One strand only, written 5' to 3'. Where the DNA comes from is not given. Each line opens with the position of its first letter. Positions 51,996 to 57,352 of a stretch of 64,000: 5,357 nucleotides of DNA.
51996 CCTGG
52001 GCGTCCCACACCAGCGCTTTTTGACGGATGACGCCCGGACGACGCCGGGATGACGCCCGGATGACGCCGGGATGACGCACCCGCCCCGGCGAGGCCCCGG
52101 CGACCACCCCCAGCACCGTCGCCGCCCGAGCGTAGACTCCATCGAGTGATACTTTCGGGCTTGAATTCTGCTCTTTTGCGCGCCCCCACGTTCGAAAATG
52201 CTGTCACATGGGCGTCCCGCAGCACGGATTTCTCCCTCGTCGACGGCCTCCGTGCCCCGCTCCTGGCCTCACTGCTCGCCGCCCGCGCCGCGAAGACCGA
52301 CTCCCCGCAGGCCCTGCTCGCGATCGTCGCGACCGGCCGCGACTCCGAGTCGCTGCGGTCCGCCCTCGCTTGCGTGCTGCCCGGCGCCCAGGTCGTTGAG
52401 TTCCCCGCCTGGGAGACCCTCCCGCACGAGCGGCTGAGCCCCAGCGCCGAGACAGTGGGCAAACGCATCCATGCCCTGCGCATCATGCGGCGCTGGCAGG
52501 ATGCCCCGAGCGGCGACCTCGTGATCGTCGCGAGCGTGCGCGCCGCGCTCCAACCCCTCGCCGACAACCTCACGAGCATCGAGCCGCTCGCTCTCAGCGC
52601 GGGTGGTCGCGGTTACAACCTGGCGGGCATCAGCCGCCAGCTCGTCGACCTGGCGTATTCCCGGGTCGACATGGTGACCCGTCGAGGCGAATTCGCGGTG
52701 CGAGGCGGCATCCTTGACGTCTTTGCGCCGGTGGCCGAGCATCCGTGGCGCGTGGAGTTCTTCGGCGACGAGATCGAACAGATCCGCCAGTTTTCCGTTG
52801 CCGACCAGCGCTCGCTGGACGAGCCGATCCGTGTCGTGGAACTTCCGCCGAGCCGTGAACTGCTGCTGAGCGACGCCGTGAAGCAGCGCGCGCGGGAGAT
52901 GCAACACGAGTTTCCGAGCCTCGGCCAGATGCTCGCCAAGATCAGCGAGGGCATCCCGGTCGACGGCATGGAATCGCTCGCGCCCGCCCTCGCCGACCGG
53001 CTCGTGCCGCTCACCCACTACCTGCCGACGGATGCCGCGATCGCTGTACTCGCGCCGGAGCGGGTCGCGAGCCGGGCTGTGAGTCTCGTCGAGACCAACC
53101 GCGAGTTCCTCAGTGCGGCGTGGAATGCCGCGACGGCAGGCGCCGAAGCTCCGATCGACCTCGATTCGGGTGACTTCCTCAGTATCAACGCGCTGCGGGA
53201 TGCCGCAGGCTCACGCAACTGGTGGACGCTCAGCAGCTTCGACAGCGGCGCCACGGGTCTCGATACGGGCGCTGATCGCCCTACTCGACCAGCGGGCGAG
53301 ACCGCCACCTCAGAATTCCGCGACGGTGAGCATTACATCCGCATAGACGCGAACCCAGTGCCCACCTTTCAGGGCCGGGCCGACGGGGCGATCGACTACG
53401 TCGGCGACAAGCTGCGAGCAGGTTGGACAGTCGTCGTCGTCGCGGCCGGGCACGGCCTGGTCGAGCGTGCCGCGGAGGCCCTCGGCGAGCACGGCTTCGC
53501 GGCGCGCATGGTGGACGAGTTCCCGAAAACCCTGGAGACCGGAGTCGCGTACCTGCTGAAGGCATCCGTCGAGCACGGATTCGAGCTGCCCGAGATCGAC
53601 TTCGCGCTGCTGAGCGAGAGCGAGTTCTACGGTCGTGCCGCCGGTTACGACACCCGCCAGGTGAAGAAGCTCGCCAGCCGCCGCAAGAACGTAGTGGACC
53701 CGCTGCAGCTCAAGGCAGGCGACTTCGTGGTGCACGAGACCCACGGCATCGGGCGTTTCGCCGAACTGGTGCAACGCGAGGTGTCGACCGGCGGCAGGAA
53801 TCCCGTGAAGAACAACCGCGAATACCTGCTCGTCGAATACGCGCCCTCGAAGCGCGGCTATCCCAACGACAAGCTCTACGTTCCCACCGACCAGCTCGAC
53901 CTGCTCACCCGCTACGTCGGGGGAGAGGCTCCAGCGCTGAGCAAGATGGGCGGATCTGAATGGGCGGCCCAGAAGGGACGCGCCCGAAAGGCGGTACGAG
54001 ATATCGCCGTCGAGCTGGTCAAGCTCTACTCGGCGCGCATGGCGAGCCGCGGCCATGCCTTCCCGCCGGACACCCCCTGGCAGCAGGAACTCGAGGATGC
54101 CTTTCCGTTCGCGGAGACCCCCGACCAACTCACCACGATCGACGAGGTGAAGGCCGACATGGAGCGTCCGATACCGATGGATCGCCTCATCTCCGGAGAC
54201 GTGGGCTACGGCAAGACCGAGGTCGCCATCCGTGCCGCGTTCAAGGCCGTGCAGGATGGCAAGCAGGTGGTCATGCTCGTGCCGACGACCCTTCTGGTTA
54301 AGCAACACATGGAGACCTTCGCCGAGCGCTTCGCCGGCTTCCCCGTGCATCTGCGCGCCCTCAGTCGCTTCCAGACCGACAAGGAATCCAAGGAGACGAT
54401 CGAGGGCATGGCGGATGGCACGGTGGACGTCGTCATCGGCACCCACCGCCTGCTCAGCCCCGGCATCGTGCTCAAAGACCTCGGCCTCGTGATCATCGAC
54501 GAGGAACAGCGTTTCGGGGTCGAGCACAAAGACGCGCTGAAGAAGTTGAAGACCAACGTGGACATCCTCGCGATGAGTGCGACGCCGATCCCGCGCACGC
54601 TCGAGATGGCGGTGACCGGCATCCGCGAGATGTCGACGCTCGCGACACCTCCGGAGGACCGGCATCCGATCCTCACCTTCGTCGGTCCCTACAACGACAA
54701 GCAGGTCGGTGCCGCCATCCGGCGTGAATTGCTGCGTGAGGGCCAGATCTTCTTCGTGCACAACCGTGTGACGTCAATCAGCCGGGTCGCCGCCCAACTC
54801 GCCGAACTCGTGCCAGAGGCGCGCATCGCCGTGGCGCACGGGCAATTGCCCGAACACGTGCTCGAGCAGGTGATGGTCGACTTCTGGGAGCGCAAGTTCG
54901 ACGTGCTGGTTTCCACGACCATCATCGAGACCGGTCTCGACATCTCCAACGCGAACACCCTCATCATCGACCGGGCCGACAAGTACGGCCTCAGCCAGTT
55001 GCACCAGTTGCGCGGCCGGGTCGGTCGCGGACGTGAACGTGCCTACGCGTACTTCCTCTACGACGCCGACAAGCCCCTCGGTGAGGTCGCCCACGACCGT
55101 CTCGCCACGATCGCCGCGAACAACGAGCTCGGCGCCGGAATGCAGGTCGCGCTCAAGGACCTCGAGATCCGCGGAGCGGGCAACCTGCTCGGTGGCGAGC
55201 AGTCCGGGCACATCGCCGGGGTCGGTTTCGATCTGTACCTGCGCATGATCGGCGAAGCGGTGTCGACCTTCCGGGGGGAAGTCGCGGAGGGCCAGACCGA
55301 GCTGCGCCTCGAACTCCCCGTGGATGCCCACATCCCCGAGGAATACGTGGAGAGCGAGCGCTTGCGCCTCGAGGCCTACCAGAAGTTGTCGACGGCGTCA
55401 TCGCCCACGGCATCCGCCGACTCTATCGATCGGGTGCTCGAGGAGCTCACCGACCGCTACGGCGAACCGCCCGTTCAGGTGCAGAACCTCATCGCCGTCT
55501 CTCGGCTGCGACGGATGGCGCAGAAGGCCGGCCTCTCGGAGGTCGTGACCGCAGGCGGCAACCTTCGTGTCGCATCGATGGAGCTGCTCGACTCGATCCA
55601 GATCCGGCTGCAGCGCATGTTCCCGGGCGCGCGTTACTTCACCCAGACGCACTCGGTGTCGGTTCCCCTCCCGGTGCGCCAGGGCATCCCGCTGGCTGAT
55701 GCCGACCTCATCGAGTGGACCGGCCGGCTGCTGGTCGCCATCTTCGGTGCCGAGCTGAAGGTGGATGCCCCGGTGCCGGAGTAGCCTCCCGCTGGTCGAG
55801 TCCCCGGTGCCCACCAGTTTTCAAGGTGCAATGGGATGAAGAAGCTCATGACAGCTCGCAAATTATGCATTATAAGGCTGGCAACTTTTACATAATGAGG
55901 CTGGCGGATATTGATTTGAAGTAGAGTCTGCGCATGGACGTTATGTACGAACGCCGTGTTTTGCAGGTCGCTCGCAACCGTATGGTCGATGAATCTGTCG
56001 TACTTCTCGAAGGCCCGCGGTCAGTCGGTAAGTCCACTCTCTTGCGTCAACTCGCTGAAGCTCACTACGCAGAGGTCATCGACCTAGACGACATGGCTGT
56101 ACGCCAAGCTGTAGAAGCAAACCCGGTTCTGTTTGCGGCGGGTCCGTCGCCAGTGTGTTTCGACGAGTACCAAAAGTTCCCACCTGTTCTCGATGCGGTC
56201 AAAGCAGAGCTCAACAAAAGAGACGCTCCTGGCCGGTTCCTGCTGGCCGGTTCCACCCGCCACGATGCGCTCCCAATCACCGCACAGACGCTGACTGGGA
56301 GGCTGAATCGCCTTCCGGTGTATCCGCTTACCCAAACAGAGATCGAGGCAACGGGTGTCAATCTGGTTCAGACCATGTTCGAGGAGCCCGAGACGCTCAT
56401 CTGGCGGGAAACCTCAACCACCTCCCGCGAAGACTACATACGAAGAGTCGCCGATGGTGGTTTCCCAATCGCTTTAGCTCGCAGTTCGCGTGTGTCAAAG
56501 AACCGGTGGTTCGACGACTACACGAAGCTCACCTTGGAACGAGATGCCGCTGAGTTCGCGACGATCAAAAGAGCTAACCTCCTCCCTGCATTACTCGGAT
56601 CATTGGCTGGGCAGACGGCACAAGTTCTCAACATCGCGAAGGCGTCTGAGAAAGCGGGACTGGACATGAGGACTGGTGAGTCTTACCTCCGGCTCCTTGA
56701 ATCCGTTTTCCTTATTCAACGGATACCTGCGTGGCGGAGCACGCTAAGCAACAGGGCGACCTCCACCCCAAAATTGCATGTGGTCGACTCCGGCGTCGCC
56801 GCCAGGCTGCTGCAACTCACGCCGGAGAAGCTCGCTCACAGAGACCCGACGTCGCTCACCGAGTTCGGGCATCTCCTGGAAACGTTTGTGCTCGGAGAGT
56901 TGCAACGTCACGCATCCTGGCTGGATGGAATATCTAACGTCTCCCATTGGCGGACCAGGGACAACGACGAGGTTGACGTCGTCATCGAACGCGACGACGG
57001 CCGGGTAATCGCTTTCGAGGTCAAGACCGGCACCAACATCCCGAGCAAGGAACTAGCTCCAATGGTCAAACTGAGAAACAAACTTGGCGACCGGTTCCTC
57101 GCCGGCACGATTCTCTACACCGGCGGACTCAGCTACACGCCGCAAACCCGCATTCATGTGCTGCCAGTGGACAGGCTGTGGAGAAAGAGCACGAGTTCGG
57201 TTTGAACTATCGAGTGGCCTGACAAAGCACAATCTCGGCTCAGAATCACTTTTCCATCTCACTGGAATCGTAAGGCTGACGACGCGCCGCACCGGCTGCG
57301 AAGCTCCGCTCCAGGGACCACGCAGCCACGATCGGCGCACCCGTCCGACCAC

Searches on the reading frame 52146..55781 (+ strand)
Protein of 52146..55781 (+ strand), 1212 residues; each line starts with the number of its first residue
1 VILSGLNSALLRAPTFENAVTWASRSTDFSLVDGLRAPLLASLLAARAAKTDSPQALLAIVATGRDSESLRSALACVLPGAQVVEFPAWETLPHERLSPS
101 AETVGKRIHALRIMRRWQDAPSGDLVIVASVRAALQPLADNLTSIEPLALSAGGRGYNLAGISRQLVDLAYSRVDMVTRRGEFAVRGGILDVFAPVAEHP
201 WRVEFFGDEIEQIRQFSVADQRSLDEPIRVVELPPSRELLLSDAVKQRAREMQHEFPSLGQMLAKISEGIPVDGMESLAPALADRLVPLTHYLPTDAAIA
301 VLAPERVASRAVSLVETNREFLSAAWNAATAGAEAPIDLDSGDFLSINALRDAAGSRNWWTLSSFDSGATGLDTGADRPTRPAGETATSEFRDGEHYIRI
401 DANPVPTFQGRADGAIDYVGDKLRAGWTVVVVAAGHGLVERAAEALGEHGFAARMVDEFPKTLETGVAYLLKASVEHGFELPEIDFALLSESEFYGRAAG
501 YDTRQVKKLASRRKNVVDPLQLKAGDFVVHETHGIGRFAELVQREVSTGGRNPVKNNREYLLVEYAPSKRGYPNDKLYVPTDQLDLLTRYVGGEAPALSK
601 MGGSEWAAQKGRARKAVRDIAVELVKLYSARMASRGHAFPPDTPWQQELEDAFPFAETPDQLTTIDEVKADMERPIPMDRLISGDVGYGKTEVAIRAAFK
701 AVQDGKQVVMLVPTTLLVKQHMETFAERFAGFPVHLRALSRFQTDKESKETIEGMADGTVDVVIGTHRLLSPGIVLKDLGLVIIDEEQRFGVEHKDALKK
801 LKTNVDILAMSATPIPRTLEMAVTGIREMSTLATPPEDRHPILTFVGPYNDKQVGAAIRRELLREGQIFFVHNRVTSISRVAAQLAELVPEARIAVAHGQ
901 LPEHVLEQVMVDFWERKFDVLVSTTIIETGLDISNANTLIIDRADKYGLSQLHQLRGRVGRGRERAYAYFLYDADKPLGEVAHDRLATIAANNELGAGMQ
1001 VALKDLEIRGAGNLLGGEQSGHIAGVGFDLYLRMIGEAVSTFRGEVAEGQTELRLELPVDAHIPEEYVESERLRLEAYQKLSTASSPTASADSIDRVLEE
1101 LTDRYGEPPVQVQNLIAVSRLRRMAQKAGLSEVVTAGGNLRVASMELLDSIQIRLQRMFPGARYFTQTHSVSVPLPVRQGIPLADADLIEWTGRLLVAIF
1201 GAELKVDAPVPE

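Call 23: search_protein_families(library=pfam, proteins=[window:52146-55781:+], max_evalue=0.001)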
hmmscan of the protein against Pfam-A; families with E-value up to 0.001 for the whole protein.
window:52146-55781:+ (1212 aa): 7 families
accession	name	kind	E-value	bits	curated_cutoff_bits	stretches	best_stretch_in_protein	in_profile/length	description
PF00270.35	DEAD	-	1.1e-24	87.5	26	1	658-820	1-165/167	DEAD/DEAH box helicase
PF17757.6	UvrB_inter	-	1.4e-21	76.8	22.9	1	154-234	6-86/91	UvrB interaction domain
PF03461.20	TRCF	-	1.5e-20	73.8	25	1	1057-1142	1-82/95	TRCF domain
PF00271.37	Helicase_C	-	2.2e-19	70.2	23.5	1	863-961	13-108/110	Helicase conserved C-terminal domain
PF02559.22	CarD_TRCF_RID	-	6.9e-17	61.7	23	1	522-591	1-57/57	CarD-like/TRCF RID domain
PF04851.21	ResIII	-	5.2e-08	33.4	22.5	1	679-814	25-162/164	Type III restriction enzyme, res subunit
PF22590.2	Cas3-like_C_2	-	3.5e-05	24.5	27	1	866-963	3-105/106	CRISPR-associated nuclease/helicase Cas3, C-terminal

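Call 25: find_related_loci(query=window:52146-55781:+, collection=genome_contigs, flank=10000)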
Query window:52146-55781:+ (1212 aa) in genome_contigs; peptide patterns used: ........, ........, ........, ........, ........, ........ (x = any residue, [..] = any of these).
600 stretches matched a pattern (row limit reached: there are more); 591 encode a relative of the query (tblastn E <= 1e-3); the best 80 are kept; 80 distinct loci.
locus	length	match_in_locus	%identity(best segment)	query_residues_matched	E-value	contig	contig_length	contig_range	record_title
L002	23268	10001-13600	80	1-1209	0e+0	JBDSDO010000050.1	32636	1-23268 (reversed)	MAG: Terrimesophilobacter sp. isolate cluster1_bin.183 k127_3012954, whole genome shotgun sequence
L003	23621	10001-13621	77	1-1202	0e+0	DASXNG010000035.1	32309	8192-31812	MAG TPA_asm: Galbitalea sp. isolate SMAG_U5348 k141_2173971, whole genome shotgun sequence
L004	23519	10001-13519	76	1-1211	0e+0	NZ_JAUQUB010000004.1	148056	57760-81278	Antiquaquibacter soli strain WY-16 WY-16_scaffold4, whole genome shotgun sequence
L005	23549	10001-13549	75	1-1203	0e+0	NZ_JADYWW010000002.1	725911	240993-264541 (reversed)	Salinibacterium sp. SWN248 WN-248_scaffold2, whole genome shotgun sequence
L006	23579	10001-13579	75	1-1201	0e+0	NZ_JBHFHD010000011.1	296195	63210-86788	Herbiconiux sp. P13 Scaffold5_1, whole genome shotgun sequence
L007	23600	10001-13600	75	1-1200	0e+0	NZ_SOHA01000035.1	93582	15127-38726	Cryobacterium cryoconiti strain TMT1-51 C361, whole genome shotgun sequence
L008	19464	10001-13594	75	1-1203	0e+0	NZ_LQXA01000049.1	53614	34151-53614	Clavibacter tessellarius strain DOAB 609 scaffold171_1, whole genome shotgun sequence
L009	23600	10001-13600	76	1-1200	0e+0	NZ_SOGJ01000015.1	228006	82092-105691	Cryobacterium breve strain TMT4-23 scaffold12, whole genome shotgun sequence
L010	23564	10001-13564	75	1-1200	0e+0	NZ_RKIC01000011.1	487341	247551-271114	Frigoribacterium sp. PhB24 Ga0304875_103, whole genome shotgun sequence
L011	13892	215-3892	72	1-1200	0e+0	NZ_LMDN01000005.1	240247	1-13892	Leifsonia sp. Root4 contig_5, whole genome shotgun sequence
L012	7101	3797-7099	78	1-1085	0e+0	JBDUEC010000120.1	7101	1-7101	MAG: Rhodoglobus sp. isolate cluster4_bin.86 NODE_35195_length_7101_cov_11.799461, whole genome shotgun sequence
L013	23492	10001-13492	71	2-1200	0e+0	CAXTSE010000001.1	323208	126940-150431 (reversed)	MAG TPA_asm: uncultured Microbacteriaceae bacterium isolate public_SRR11456921_metawrap_bin.2 genome assembly, contig: p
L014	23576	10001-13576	71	1-1201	0e+0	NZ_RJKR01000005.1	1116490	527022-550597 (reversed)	Curtobacterium sp. PhB115 Ga0304856_101, whole genome shotgun sequence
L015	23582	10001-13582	70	1-1208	0e+0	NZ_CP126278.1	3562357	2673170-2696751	Curtobacterium sp. MCPF17_052 chromosome, complete genome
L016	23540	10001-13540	69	1-1200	0e+0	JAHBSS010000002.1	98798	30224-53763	MAG: Cryobacterium sp. isolate ACE_ACT6 ACT6_2, whole genome shotgun sequence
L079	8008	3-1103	97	841-1207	0e+0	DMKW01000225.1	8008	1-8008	MAG TPA_asm: Microbacteriaceae bacterium isolate UBA10887 contig_5516, whole genome shotgun sequence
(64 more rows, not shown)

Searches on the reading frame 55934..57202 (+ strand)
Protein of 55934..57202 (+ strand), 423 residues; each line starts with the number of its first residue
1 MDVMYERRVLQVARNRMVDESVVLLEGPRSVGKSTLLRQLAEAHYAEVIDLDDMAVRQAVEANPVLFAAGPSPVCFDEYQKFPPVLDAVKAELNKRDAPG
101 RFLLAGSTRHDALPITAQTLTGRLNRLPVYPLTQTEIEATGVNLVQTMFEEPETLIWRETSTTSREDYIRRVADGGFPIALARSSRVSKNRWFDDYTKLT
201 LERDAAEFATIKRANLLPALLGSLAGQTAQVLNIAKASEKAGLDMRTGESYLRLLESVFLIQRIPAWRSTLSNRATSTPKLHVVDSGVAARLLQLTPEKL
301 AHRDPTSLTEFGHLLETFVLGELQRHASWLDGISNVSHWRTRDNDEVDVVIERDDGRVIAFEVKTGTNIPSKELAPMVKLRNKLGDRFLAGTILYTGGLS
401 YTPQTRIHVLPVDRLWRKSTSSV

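Call 23: search_protein_families(library=pfam, proteins=[window:55934-57202:+], max_evalue=0.001)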
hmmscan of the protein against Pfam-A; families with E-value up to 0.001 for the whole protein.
window:55934-57202:+ (423 aa): 5 families
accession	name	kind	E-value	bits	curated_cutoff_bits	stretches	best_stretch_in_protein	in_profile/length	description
PF13635.12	DUF4143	-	1.4e-41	142.3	28.1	1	202-365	1-159/160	Domain of unknown function (DUF4143)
PF13173.12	AAA_14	-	7e-21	75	27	1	21-137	3-128/129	AAA domain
PF13671.12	AAA_33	-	5.2e-05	24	27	1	22-61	1-40/143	AAA domain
PF13191.12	AAA_16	-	0.00016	22.6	32.6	1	19-47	23-51/167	AAA ATPase domain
PF25199.1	nSTAND_NTPase5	-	0.00096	19.4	34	0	19-107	40-133/145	Novel STAND NTPase 5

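Call 47: find_homologous_proteins(query=window:55934-57202:+, max_evalue=1e-100)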
Query window:55934-57202:+ (423 aa): 1937 proteins with E <= 1e-100 among 8000 candidates; the best 120 are listed.
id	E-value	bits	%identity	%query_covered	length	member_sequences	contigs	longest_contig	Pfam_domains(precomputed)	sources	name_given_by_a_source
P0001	8.9e-266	899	96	100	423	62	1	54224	PF13173.13,PF13635.13,PF13671.13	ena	-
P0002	7.5e-254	860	91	100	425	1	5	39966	PF13173.13,PF13635.13,PF13671.13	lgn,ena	-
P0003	5.3e-253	857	90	100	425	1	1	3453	PF13173.13,PF13635.13,PF13671.13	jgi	jgi:predicted AAA+ superfamily ATPase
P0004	2.0e-247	839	90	99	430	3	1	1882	PF13173.13,PF13635.13,PF13671.13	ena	-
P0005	7.2e-225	765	82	99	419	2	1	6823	PF13173.13,PF13635.13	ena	-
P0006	4.1e-175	601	65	97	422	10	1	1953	PF13173.13,PF13635.13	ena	-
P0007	6.4e-175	600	63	98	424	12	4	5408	PF13173.13,PF13635.13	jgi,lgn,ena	-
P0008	6.5e-168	577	63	96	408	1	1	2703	PF13173.13,PF13635.13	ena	-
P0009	1.7e-167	576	63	97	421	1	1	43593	PF13173.13,PF13635.13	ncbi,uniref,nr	ncbi:ATP-binding protein [Phytoactinopolyspora halotolerans]|uniref:ATP-binding protein n=1 Tax=Phyt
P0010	7.1e-166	570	62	98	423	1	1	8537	PF13173.13,PF13635.13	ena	-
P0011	2.9e-163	562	62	98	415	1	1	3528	PF13173.13,PF13635.13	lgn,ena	-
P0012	3.6e-161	555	61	98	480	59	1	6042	PF13173.13,PF13635.13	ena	-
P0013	9.7e-161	553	62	97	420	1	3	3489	PF13173.13,PF13635.13,PF13671.13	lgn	-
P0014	2.7e-160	552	62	95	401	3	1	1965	PF13173.13,PF13635.13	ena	-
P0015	5.6e-160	551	63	95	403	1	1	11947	PF13173.13,PF13635.13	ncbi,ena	-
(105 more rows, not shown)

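Call 48: find_encoding_contigs(protein=P0001, flank=8000, max_places=6)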
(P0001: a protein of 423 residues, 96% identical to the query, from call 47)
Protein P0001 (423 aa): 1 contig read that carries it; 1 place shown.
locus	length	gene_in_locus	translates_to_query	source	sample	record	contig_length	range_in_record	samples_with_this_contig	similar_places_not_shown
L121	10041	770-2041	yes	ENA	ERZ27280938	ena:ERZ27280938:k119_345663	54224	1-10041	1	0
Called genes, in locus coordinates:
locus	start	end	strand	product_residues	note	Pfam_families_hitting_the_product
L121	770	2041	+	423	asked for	PF13173:AAA_14, PF13671:AAA_33 (faint), PF13635:DUF4143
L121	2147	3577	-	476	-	PF01266:DAO (weak), PF06039:Mqo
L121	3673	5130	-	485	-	PF02720:DUF222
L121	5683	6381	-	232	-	PF00657:Lipase_GDSL (faint), PF04311:DUF459 (faint), PF13472:Lipase_GDSL_2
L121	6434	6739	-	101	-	PF03992:ABM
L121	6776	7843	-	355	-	PF01118:Semialdhyde_dh, PF02774:Semialdhyde_dhC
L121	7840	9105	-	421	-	PF00696:AA_kinase, PF01842:ACT (weak), PF22468:ACT_9, PF13840:ACT_7, PF22468:ACT_9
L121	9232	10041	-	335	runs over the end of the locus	PF00356:LacI, PF00532:Peripla_BP_1, PF13407:Peripla_BP_4, PF13377:Peripla_BP_3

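Call 49: find_encoding_contigs(protein=P0002, flank=8000, max_places=6)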
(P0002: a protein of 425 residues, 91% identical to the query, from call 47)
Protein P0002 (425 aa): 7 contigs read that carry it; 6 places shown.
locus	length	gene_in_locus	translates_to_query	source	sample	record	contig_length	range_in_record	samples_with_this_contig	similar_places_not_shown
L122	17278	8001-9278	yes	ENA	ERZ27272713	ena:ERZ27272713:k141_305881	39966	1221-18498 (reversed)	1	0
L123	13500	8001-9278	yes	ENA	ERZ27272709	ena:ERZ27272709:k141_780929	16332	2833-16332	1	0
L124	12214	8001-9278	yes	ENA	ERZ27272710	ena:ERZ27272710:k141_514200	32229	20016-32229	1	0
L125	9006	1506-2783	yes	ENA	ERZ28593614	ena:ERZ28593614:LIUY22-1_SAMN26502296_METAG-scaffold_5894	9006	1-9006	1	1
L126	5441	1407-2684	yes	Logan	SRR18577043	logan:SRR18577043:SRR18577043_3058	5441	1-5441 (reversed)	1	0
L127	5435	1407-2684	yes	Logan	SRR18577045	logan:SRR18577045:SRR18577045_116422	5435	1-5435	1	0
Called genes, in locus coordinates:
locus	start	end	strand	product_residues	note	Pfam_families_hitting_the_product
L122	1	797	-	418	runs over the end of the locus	PF00425:Chorismate_bind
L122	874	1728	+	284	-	PF01209:Ubie_methyltran, PF13489:Methyltransf_23, PF07021:MetW (weak), PF13847:Methyltransf_31, PF08241:Methyltransf_11, PF08242:Methyltransf_12, PF13649:Methyltransf_25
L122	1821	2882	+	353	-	PF00348:polyprenyl_synt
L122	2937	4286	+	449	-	PF07992:Pyr_redox_2 (weak)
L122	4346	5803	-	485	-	PF13396:PLDc_N, PF13091:PLDc_2, PF00614:PLDc (weak)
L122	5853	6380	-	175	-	PF04461:YajQ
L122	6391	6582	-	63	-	-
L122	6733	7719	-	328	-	PF01844:HNH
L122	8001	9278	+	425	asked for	PF13173:AAA_14, PF13671:AAA_33 (faint), PF13635:DUF4143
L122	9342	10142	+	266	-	PF00459:Inositol_P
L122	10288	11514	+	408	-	PF01551:Peptidase_M23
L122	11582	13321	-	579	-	PF00128:Alpha-amylase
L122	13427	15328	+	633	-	PF00128:Alpha-amylase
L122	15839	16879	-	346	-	PF01595:CNNM, PF00571:CBS (faint)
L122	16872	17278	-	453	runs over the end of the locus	PF01595:CNNM, PF00571:CBS, PF03471:CorC_HlyC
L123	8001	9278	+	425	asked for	PF13173:AAA_14, PF13671:AAA_33 (faint), PF13635:DUF4143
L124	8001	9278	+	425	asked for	PF13173:AAA_14, PF13671:AAA_33 (faint), PF13635:DUF4143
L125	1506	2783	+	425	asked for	PF13173:AAA_14, PF13671:AAA_33 (faint), PF13635:DUF4143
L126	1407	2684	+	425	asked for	PF13173:AAA_14, PF13671:AAA_33 (faint), PF13635:DUF4143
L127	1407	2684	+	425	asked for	PF13173:AAA_14, PF13671:AAA_33 (faint), PF13635:DUF4143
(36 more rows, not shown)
